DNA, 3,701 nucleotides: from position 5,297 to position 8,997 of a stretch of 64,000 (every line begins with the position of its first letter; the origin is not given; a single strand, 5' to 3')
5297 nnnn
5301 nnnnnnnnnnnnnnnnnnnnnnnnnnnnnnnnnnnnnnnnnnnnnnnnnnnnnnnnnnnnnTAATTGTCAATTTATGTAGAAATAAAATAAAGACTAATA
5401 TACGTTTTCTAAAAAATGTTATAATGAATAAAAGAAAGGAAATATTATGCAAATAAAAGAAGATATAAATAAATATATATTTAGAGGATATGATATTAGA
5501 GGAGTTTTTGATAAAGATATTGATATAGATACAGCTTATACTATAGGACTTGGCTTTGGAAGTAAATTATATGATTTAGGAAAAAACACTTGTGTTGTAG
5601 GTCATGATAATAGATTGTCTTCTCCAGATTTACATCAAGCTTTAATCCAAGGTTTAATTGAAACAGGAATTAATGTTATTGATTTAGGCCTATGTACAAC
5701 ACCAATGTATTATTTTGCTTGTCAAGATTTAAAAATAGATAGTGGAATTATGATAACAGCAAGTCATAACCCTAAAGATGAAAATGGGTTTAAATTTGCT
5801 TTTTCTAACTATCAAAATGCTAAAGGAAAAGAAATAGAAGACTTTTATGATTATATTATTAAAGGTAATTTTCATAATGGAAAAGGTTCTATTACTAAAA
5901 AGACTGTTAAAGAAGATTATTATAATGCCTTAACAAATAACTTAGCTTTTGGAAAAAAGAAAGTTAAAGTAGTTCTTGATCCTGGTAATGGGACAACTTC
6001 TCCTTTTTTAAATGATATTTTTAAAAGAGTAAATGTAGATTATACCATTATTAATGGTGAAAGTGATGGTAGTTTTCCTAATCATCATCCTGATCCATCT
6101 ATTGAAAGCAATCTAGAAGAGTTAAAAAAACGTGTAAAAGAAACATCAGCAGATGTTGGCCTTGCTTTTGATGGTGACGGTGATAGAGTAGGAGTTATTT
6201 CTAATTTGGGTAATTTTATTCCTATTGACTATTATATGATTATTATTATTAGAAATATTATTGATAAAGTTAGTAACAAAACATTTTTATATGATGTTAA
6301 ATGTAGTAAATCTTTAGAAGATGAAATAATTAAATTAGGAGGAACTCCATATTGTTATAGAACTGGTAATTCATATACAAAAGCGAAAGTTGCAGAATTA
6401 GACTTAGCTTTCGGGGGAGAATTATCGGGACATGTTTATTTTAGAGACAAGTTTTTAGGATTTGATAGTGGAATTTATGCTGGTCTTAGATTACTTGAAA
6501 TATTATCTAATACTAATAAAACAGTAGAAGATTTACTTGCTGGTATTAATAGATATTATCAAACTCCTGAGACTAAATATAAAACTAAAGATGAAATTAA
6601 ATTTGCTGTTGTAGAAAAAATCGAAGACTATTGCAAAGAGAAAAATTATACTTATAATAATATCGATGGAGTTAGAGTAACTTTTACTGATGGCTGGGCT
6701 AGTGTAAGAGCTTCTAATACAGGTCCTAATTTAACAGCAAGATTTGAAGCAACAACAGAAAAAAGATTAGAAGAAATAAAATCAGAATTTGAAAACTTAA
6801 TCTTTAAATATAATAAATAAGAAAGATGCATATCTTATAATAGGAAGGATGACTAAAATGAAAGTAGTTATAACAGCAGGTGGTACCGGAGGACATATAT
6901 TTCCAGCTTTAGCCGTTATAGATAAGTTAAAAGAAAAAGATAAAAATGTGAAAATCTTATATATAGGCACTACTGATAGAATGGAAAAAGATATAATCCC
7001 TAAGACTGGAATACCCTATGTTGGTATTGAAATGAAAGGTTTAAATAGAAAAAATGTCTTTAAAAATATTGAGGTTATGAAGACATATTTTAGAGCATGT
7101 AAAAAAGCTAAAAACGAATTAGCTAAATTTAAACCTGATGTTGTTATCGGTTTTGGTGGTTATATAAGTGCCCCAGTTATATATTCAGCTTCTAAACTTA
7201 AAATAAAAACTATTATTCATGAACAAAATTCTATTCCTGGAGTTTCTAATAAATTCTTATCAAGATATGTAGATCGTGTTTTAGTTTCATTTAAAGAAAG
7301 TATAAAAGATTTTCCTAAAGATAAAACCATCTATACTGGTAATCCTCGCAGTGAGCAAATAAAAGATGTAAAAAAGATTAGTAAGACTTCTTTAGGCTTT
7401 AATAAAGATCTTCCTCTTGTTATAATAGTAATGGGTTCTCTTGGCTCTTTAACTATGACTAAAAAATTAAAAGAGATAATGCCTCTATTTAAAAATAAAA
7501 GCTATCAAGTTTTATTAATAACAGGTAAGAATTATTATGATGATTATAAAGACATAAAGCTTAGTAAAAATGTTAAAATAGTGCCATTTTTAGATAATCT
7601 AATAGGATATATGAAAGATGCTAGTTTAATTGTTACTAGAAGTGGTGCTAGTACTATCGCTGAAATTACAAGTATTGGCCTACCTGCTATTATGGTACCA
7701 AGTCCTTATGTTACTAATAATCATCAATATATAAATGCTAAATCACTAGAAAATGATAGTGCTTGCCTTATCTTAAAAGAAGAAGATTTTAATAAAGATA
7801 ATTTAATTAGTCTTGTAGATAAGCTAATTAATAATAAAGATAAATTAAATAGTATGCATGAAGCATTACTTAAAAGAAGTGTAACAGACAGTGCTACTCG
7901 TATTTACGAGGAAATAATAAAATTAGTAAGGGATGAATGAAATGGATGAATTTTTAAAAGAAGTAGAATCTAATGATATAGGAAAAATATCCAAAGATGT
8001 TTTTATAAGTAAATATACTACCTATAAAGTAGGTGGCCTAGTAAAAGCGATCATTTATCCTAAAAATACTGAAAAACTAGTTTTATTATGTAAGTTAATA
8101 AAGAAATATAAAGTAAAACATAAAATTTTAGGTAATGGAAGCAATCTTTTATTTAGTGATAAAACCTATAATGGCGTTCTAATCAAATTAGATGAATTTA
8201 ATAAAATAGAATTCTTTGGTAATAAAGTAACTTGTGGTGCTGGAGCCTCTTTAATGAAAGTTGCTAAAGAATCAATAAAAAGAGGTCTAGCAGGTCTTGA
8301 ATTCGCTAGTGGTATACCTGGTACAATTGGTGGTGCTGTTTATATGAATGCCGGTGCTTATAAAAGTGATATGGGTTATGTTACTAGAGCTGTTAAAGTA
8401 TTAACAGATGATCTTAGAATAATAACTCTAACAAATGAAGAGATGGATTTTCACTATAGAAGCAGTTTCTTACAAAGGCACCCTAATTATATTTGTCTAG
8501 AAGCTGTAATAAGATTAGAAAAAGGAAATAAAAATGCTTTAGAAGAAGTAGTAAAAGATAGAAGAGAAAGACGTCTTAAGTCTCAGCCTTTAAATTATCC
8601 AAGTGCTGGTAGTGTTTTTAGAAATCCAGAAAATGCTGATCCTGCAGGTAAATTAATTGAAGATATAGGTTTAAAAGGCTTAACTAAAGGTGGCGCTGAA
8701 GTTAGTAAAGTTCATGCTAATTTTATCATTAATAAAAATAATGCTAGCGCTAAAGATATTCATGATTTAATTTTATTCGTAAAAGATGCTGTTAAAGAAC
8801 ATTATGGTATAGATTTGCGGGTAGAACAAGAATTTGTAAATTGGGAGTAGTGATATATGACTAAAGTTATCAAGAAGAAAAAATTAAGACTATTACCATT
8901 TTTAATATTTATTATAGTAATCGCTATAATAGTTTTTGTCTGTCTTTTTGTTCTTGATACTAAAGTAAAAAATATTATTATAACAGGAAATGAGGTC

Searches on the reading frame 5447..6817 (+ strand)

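Call 16: search_protein_families(library=pfam, proteins=[window:5447-6817:+], max_evalue=0.0001)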
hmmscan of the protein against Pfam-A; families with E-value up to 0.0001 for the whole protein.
window:5447-6817:+ (457 aa): 4 families
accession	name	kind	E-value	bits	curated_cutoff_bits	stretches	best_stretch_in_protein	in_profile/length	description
PF02878.22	PGM_PMM_I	-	7.8e-35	120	22.5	1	11-132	3-129/138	Phosphoglucomutase/phosphomannomutase, alpha/beta/alpha domain I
PF02879.22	PGM_PMM_II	-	5.3e-24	85.2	29.3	1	157-254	2-102/103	Phosphoglucomutase/phosphomannomutase, alpha/beta/alpha domain II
PF02880.22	PGM_PMM_III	-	1.8e-19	70.4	20.7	1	261-369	3-114/115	Phosphoglucomutase/phosphomannomutase, alpha/beta/alpha domain III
PF00408.26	PGM_PMM_IV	-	2.4e-10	40.7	23.1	1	379-449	5-66/68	Phosphoglucomutase/phosphomannomutase, C-terminal domain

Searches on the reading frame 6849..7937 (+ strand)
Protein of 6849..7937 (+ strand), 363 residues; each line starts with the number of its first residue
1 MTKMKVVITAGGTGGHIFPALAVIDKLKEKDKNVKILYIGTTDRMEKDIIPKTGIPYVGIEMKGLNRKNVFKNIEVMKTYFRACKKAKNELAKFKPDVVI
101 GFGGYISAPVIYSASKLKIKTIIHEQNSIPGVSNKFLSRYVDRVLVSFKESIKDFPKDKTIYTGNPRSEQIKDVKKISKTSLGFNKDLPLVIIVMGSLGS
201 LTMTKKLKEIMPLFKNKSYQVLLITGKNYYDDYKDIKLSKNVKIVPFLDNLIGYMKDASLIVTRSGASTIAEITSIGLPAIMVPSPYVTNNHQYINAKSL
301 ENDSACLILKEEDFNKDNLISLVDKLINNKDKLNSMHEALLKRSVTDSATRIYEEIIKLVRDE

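Call 16: search_protein_families(library=pfam, proteins=[window:6849-7937:+], max_evalue=0.0001)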
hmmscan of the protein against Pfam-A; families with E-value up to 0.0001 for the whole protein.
window:6849-7937:+ (363 aa): 3 families
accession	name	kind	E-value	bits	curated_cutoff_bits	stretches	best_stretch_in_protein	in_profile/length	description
PF03033.26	Glyco_transf_28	-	1.5e-44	151.9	26.2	1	6-145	1-138/139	Glycosyltransferase family 28 N-terminal domain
PF04101.22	Glyco_tran_28_C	-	6.2e-37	127.6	22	1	191-351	2-165/166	Glycosyltransferase family 28 C-terminal domain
PF00201.24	UDPGT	-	2.5e-05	23.7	19.5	1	191-337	278-417/499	UDP-glucoronosyl and UDP-glucosyl transferase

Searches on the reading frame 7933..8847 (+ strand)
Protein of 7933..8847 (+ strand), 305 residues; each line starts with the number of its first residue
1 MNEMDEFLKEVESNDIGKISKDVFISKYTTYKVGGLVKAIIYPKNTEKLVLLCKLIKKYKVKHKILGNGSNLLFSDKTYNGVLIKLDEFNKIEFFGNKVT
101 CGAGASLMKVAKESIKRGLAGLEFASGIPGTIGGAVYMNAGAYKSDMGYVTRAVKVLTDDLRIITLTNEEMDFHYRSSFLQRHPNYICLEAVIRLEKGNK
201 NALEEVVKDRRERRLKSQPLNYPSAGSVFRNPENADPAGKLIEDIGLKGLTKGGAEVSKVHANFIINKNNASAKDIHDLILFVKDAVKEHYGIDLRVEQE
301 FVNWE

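Call 16: search_protein_families(library=pfam, proteins=[window:7933-8847:+], max_evalue=0.0001)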
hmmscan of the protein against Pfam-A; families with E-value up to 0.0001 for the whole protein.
window:7933-8847:+ (305 aa): 2 families
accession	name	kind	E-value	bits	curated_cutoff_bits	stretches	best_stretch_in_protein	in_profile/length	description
PF02873.21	MurB_C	-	9.1e-33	112.8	27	1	204-301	3-98/99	UDP-N-acetylenolpyruvoylglucosamine reductase, C-terminal domain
PF01565.28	FAD_binding_4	-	4.6e-22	78.7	26.4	1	38-165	2-137/139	FAD binding domain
